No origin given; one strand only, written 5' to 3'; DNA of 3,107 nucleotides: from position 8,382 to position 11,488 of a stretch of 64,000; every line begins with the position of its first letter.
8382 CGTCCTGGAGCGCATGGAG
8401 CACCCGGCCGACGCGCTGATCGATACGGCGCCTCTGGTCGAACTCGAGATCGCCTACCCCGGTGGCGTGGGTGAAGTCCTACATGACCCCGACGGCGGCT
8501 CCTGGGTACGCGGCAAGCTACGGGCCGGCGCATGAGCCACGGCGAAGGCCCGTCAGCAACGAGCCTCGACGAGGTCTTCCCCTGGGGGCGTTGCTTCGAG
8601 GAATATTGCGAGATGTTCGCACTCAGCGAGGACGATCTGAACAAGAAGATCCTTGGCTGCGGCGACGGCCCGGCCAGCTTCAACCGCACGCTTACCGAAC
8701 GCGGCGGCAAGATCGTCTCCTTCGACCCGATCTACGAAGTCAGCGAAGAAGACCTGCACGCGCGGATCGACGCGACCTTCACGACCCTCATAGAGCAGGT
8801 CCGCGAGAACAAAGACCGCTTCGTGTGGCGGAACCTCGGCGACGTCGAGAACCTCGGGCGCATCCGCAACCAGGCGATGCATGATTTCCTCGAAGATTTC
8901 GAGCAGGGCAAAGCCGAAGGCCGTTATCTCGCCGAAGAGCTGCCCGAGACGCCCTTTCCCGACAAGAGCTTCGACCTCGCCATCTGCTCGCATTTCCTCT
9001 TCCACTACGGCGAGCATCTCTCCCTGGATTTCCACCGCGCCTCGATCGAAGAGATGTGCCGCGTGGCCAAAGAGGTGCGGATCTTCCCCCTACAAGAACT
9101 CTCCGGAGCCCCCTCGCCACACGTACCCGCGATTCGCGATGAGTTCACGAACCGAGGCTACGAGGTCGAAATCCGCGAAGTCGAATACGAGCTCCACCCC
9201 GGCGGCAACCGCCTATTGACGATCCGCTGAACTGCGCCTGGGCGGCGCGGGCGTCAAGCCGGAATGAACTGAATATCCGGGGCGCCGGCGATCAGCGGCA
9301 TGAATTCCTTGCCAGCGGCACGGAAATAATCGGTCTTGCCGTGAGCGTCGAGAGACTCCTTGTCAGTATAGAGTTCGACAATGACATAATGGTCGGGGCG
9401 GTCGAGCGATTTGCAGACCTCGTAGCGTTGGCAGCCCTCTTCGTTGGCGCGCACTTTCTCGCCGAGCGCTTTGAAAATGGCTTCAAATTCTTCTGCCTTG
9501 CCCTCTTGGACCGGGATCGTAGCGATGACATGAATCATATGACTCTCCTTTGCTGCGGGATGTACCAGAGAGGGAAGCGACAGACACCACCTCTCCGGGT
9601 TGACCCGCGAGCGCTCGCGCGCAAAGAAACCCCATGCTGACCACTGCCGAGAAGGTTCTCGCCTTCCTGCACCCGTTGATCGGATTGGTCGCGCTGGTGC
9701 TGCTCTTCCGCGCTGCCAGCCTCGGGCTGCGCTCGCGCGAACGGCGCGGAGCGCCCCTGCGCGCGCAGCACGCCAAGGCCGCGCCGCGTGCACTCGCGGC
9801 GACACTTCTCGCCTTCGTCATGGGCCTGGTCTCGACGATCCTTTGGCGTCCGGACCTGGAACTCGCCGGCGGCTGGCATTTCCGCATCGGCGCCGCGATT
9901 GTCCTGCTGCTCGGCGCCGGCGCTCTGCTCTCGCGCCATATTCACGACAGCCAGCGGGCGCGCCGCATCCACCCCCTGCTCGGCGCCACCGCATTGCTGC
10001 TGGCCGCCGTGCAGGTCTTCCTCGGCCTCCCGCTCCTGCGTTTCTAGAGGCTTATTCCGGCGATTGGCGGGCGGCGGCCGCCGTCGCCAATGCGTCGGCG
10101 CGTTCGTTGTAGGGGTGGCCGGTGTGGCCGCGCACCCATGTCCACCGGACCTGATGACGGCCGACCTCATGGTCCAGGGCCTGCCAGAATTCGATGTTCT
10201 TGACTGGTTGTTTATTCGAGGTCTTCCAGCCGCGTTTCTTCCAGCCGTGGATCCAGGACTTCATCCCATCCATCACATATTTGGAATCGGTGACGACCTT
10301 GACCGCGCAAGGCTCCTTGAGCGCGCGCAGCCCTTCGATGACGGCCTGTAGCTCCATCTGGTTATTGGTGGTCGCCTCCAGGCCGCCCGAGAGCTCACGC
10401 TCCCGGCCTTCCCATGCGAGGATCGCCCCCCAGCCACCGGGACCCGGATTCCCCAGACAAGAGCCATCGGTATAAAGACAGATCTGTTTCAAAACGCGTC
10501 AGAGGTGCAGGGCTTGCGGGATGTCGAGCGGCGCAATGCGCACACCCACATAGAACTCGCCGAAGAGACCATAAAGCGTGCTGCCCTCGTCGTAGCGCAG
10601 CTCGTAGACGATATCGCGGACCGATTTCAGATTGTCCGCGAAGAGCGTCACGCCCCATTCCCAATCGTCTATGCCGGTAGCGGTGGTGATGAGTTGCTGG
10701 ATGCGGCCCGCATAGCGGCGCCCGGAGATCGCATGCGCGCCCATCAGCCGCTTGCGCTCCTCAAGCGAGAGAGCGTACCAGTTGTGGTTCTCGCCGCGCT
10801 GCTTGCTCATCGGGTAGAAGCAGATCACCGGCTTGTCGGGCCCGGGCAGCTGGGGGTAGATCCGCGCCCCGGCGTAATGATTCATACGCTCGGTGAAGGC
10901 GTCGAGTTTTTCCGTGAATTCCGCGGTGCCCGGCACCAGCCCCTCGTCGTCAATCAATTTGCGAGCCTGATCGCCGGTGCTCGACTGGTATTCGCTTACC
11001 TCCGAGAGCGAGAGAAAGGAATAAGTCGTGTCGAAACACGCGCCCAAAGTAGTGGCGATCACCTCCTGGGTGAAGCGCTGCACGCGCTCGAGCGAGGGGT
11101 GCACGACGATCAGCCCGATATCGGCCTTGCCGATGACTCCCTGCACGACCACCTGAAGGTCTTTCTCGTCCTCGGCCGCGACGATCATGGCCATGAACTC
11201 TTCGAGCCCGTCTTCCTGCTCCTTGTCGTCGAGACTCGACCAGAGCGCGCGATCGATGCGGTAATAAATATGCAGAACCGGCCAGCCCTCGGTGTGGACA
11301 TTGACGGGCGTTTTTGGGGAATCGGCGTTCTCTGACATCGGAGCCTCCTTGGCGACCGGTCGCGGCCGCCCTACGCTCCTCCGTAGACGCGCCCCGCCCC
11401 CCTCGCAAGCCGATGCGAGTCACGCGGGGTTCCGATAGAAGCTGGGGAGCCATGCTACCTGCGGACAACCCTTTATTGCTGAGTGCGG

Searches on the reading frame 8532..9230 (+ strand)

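Call 67: search_protein_families(library=pfam, proteins=[window:8532-9230:+], max_evalue=0.0001)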
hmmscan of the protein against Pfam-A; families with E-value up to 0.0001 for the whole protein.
window:8532-9230:+ (232 aa): 1 family
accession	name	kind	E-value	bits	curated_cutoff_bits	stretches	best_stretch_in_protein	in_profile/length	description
PF08241.18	Methyltransf_11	-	2.7e-06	28.3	21.2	1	128-180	42-88/95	Methyltransferase domain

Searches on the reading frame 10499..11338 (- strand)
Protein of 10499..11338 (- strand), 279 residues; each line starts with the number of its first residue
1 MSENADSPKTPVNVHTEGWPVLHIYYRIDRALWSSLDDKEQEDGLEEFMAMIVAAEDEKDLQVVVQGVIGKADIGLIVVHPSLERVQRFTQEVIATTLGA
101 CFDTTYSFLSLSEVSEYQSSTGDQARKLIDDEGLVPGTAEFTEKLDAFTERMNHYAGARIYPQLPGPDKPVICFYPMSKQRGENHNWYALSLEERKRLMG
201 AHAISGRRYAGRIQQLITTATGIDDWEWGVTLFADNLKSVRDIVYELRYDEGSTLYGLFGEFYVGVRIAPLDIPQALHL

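Call 67: search_protein_families(library=pfam, proteins=[window:10499-11338:-], max_evalue=0.0001)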
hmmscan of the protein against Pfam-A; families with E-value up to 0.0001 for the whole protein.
window:10499-11338:- (279 aa): 1 family
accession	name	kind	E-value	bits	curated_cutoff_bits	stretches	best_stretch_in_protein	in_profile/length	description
PF06778.18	Chlor_dismutase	-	1.4e-46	159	25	1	44-267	4-188/189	Chlorite dismutase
